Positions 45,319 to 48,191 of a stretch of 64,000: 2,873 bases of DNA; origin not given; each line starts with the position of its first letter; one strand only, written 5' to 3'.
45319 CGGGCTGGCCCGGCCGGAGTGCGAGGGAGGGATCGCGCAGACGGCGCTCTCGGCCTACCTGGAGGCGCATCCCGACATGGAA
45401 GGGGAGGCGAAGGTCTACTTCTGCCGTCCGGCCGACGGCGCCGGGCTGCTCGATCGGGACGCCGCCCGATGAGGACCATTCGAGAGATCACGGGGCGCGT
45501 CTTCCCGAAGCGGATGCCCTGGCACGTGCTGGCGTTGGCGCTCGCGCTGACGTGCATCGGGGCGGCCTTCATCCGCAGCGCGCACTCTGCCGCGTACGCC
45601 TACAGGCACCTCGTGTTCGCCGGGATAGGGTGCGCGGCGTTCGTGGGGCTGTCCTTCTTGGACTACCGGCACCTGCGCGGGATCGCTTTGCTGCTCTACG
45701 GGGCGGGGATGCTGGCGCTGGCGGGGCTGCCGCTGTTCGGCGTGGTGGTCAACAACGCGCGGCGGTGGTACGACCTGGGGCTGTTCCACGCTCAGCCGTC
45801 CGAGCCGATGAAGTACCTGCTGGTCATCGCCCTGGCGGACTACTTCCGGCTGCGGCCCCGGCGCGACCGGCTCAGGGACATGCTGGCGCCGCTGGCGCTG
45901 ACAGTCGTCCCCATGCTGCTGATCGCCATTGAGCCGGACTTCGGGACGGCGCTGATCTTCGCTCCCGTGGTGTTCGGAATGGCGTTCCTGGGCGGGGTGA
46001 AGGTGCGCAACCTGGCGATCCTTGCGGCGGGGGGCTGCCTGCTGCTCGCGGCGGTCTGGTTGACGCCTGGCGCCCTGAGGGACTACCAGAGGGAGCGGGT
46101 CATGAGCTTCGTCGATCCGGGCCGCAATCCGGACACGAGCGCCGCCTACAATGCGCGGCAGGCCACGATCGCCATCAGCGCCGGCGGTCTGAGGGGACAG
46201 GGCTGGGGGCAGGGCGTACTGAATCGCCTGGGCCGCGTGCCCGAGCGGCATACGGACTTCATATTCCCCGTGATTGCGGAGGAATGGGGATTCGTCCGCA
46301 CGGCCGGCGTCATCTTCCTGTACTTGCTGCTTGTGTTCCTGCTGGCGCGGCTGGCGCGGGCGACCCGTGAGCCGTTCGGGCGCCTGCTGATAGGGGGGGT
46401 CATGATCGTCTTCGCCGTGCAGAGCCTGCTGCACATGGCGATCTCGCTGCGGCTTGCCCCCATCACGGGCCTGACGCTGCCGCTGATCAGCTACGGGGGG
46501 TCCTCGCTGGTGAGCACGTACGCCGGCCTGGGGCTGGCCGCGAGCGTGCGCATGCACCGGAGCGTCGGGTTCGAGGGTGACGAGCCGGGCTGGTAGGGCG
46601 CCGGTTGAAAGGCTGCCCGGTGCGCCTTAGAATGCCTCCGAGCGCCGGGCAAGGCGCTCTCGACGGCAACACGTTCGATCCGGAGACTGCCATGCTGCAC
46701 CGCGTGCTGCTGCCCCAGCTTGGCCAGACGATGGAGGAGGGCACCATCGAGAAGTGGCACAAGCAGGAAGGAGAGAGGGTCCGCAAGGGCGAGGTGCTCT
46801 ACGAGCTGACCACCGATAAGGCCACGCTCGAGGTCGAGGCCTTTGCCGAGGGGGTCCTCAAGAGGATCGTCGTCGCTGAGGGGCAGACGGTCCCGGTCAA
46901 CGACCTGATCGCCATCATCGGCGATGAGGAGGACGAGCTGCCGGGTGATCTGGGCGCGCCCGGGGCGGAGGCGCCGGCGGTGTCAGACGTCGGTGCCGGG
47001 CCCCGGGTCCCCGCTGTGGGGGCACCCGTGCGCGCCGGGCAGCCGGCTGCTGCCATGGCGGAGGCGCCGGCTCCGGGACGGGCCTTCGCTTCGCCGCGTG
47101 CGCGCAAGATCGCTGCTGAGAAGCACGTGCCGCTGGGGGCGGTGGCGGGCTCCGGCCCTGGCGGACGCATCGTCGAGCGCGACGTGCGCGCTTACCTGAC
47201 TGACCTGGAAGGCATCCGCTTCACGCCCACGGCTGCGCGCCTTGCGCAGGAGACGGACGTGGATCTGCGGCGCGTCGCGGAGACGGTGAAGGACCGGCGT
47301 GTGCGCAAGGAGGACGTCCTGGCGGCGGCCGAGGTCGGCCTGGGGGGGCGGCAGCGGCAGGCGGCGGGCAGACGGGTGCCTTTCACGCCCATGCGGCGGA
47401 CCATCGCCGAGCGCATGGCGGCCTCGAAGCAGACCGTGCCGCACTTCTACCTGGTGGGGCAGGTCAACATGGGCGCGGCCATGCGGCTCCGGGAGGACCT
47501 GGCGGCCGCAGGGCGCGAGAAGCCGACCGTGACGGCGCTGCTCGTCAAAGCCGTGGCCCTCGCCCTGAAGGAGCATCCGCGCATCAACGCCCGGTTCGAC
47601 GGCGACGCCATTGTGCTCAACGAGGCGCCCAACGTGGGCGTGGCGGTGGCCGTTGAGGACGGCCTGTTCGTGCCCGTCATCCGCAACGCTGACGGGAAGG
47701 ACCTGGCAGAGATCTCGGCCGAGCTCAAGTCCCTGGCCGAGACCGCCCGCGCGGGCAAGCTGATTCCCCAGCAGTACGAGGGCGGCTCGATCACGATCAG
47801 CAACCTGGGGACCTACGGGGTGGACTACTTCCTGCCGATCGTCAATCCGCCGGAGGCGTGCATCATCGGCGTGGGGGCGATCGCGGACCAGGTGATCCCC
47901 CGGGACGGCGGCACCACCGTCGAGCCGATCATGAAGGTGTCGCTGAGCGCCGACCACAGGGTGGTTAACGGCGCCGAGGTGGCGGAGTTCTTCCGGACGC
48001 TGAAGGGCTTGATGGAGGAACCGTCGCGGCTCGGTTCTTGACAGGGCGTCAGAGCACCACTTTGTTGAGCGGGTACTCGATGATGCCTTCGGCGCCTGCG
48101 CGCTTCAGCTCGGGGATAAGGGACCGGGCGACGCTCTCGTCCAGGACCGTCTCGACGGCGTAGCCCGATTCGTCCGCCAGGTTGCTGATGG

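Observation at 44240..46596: Bacterial kinase with plant galacturonokinase signatures, coupled to rodA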

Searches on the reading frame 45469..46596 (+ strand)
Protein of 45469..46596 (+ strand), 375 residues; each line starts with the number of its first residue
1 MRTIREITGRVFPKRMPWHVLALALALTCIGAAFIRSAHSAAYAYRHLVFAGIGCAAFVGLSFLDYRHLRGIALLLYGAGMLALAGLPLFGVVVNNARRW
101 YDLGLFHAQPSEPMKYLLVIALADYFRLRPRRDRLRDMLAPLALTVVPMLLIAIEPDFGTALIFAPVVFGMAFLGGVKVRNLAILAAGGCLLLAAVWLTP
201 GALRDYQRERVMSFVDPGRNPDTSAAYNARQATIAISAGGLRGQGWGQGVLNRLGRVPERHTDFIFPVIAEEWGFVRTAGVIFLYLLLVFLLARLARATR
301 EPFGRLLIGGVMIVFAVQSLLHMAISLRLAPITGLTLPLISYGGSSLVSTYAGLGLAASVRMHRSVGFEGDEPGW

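Call 5: search_protein_families(library=pfam, proteins=[window:45469-46596:+], max_evalue=0.01)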
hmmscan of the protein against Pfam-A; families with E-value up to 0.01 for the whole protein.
window:45469-46596:+ (375 aa): 1 family
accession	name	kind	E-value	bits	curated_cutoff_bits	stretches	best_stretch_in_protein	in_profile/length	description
PF01098.24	FTSW_RODA_SPOVE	-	2e-87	293.9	26.4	1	36-364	29-354/356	Cell cycle protein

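Call 6: search_protein_families(library=ncbifam, proteins=[window:45469-46596:+], max_evalue=0.01)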
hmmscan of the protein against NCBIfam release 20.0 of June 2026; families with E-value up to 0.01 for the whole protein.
window:45469-46596:+ (375 aa): 6 families
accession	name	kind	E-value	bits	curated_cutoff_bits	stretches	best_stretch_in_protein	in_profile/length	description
TIGR02210.1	rodA_shape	equivalog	1.3e-94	317.3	336.7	1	18-364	2-356/357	rod shape-determining protein RodA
TIGR02614.1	ftsW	equivalog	5.1e-77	259.4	337.5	1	32-361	16-354/357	putative lipid II flippase FtsW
NF008060.0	PRK10794.1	equivalog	3.3e-56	190.8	590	1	25-365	25-364/370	peptidoglycan glycosyltransferase MrdB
TIGR02615.1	spoVE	exception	6.9e-55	186.9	448.8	1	38-357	32-349/354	stage V sporulation protein E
NF037961.1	RodA_shape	subfamily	6.9e-50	170.6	150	2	223-349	270-396/415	rod shape-determining protein RodA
NF008042.0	PRK10774.1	equivalog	2.9e-38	131.9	493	1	81-350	111-378/405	cell division protein FtsW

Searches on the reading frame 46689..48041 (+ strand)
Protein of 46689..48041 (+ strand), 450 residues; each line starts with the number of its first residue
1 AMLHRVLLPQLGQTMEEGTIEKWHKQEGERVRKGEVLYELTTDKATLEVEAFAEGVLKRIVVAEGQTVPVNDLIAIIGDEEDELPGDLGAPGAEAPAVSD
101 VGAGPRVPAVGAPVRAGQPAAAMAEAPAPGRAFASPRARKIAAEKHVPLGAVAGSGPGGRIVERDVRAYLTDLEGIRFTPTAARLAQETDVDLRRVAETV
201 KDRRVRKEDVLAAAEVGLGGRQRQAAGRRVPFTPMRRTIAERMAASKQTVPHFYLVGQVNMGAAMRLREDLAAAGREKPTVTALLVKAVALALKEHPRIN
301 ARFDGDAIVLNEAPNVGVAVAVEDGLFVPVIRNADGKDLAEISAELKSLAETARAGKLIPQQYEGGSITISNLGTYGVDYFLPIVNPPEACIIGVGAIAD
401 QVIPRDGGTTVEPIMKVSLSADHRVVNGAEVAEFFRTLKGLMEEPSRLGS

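Call 82: search_protein_families(library=pfam, proteins=[window:46689-48041:+], max_evalue=0.001)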
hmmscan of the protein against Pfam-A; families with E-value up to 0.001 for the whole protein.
window:46689-48041:+ (450 aa): 5 families
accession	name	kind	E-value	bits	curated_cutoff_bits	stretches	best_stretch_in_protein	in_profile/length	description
PF00198.28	2-oxoacid_dh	-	1.6e-81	273.6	23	1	227-448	4-230/232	2-oxoacid dehydrogenases acyltransferase (catalytic domain)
PF02817.22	E3_binding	-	3.1e-19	69.3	23.7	1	133-167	2-36/36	e3 binding domain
PF00364.28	Biotin_lipoyl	-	1.4e-18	66.9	22.1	1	6-77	3-73/73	Biotin-requiring enzyme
PF13533.13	Biotin_lipoyl_2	-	0.00023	21.4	29.8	0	18-41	9-32/32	Biotin-lipoyl like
PF13437.12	HlyD_3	-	0.00042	21.5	22.2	0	18-52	8-41/106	HlyD family secretion protein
